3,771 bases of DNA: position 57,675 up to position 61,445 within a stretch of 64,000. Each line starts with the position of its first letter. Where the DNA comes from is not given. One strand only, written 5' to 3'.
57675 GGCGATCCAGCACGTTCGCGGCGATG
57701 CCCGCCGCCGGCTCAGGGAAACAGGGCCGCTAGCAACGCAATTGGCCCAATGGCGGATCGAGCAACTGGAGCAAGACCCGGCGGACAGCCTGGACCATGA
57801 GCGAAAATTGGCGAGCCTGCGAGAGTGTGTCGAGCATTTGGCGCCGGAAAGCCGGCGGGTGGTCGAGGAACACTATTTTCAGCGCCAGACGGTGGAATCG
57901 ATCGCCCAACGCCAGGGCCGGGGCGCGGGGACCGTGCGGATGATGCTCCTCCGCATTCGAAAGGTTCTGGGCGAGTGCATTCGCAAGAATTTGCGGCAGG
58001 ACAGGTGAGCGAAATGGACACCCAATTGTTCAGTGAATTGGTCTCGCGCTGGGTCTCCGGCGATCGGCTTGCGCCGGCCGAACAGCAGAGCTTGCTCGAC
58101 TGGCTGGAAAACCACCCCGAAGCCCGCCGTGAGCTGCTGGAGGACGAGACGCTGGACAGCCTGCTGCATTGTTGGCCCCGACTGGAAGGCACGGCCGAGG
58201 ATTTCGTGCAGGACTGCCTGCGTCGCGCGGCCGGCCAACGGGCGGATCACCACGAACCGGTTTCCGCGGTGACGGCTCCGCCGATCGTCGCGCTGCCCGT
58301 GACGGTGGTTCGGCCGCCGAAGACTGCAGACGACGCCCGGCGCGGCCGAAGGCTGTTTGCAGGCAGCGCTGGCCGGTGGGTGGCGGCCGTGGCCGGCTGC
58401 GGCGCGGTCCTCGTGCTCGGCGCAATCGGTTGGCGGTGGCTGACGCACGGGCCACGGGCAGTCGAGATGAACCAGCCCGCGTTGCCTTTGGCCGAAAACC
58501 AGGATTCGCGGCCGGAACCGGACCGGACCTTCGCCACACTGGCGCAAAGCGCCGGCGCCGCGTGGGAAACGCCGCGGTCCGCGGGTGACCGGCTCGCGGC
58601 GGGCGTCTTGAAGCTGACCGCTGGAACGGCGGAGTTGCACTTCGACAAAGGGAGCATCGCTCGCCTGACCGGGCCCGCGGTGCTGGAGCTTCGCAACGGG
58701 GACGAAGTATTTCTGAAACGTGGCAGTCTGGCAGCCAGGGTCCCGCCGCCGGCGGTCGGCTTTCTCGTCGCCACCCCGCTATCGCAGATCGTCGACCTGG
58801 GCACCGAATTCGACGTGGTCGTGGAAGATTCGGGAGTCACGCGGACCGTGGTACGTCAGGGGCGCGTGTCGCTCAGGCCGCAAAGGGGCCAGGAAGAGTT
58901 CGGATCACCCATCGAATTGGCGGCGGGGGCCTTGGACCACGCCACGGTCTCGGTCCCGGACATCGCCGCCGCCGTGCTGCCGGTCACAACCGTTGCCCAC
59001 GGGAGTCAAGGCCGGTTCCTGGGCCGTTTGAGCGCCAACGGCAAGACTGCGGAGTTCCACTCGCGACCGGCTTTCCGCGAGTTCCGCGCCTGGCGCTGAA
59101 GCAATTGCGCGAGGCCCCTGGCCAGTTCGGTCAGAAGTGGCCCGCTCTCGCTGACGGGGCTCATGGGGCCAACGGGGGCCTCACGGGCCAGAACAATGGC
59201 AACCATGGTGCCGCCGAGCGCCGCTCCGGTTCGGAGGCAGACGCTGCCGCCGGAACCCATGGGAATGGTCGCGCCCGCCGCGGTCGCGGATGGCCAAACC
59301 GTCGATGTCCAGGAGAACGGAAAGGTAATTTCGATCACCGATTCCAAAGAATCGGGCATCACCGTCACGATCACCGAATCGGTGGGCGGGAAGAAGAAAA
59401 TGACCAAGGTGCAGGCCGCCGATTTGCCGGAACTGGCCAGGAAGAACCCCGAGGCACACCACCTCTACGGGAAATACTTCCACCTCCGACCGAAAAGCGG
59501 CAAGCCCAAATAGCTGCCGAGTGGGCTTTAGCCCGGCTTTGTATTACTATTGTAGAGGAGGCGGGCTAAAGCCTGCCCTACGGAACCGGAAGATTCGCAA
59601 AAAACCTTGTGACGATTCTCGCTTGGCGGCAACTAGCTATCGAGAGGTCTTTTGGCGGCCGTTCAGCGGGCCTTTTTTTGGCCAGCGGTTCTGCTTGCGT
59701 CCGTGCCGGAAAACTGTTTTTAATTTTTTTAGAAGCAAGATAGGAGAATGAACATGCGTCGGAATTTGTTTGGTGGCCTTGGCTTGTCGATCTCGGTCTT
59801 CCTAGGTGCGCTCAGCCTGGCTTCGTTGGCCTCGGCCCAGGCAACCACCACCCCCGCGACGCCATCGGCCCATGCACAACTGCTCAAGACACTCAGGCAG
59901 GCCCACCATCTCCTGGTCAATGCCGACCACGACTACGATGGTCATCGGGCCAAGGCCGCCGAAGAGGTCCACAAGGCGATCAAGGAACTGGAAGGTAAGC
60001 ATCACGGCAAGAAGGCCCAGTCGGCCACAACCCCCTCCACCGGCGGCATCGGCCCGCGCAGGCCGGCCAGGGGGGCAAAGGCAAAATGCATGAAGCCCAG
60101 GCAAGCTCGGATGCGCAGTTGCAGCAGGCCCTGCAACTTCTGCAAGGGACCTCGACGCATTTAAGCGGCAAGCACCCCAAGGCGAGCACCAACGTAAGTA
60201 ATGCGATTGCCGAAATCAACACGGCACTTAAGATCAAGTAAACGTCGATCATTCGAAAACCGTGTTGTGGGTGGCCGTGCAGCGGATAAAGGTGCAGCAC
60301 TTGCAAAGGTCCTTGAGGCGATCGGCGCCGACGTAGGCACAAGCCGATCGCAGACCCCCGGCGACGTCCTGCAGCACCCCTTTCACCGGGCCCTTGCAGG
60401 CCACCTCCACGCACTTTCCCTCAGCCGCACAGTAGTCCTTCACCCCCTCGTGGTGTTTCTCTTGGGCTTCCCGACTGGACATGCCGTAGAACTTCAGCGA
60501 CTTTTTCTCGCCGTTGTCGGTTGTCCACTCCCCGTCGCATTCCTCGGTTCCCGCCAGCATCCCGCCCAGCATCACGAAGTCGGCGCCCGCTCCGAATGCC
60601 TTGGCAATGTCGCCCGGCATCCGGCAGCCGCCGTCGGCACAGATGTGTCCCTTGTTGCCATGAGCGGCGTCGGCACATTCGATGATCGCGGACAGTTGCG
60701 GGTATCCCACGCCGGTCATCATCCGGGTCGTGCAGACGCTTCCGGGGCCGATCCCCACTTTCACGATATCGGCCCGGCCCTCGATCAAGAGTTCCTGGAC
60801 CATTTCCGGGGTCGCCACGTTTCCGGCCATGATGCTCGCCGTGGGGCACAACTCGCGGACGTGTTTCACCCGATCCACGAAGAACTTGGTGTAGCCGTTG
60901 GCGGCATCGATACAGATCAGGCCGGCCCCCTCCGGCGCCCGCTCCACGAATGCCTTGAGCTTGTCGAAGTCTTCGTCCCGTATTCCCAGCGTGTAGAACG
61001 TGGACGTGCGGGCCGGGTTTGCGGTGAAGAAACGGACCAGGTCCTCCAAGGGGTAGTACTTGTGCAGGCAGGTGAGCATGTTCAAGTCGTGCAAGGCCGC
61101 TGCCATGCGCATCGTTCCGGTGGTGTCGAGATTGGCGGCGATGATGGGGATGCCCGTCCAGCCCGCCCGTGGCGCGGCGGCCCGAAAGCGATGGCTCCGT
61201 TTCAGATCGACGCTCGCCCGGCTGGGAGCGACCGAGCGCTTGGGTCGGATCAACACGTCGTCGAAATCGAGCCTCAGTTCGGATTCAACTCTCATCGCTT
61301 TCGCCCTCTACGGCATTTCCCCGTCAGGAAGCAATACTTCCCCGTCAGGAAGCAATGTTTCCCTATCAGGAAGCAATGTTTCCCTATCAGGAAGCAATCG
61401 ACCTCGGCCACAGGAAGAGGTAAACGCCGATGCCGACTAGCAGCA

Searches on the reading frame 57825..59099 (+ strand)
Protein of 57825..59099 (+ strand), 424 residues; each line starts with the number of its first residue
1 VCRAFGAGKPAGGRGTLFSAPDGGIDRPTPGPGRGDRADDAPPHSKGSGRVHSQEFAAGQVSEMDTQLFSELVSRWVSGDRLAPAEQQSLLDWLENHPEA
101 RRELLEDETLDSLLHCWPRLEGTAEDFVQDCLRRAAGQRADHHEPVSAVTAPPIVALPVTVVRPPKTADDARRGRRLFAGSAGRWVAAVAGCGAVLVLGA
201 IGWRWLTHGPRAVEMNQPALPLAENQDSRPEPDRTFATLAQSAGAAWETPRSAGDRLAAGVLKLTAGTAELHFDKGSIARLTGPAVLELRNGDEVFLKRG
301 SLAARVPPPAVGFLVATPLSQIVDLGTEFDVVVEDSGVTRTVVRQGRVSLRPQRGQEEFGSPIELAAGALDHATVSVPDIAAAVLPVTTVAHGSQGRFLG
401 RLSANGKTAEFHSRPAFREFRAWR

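Call 56: search_protein_families(library=pfam, proteins=[window:57825-59099:+], max_evalue=0.001)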
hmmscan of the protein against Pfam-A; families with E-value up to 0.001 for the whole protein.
window:57825-59099:+ (424 aa): 1 family
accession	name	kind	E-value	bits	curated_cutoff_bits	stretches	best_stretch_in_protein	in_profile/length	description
PF04773.18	FecR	-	2.6e-05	25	24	1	269-348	11-96/97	FecR protein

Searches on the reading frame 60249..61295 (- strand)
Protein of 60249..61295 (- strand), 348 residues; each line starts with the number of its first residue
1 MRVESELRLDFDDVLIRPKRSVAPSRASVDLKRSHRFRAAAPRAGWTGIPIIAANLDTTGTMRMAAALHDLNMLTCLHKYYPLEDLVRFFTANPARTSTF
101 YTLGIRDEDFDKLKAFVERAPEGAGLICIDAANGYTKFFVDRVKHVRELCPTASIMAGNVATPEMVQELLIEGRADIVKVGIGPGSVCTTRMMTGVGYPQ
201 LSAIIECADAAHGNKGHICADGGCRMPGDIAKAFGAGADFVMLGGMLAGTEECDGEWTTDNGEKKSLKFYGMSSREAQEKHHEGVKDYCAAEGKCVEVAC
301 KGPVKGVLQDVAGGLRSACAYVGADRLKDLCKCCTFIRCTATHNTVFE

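Call 56: search_protein_families(library=pfam, proteins=[window:60249-61295:-], max_evalue=0.001)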
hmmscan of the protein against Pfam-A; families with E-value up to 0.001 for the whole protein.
window:60249-61295:- (348 aa): 2 families
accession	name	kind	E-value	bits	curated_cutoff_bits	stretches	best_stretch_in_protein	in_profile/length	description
PF00478.31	IMPDH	-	5.7e-70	236.5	25.6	1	9-342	2-337/345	IMP dehydrogenase / GMP reductase domain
PF01070.24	FMN_dh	-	1.4e-05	24.7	24.9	1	201-247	260-305/350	FMN-dependent dehydrogenase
